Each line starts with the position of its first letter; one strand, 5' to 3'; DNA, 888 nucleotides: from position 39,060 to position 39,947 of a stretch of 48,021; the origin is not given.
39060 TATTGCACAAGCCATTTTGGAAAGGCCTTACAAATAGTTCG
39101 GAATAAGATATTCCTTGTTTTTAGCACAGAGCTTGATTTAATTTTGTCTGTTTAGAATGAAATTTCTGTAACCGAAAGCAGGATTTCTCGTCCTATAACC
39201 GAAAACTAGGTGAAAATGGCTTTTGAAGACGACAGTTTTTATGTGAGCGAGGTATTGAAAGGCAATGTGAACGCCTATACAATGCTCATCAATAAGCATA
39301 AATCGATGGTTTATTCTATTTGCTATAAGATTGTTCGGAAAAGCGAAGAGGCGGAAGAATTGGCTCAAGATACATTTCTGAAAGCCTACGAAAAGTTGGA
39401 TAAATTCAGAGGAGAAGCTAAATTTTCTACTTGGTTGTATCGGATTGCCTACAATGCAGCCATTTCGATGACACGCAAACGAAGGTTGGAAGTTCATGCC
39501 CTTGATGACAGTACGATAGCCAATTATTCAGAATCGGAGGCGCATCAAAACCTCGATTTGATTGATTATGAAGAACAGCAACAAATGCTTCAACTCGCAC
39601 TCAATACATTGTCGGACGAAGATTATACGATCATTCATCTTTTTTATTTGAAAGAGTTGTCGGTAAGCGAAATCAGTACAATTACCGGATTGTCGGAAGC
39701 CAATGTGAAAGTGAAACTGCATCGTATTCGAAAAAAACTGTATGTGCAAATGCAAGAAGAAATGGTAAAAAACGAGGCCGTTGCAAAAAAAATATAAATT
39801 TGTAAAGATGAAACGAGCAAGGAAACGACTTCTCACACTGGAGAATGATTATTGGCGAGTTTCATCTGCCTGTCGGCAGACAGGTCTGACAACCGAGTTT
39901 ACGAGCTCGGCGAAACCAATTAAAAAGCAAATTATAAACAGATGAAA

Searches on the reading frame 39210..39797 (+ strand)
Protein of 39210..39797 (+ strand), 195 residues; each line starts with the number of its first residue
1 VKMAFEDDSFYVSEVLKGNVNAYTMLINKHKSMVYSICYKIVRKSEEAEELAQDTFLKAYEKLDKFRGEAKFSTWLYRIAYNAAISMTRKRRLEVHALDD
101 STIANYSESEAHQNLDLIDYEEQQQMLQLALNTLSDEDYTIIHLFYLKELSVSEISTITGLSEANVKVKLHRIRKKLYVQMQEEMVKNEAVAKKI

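Call 44: search_protein_families(library=pfam, proteins=[window:39210-39797:+], max_evalue=0.001)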
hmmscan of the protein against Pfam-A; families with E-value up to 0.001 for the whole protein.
window:39210-39797:+ (195 aa): 4 families
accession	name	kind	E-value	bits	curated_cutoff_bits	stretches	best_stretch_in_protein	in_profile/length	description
PF04542.20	Sigma70_r2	-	1.4e-20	73.3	24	1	26-92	1-69/71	Sigma-70 region 2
PF08281.18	Sigma70_r4_2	-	4.4e-12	45.9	25.7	1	125-177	2-54/54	Sigma-70, region 4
PF04545.22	Sigma70_r4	-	1.2e-07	31.6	24.1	1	130-177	1-48/50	Sigma-70, region 4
PF07638.17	Sigma70_ECF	-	0.00015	22.2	21.1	1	51-182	52-184/185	ECF sigma factor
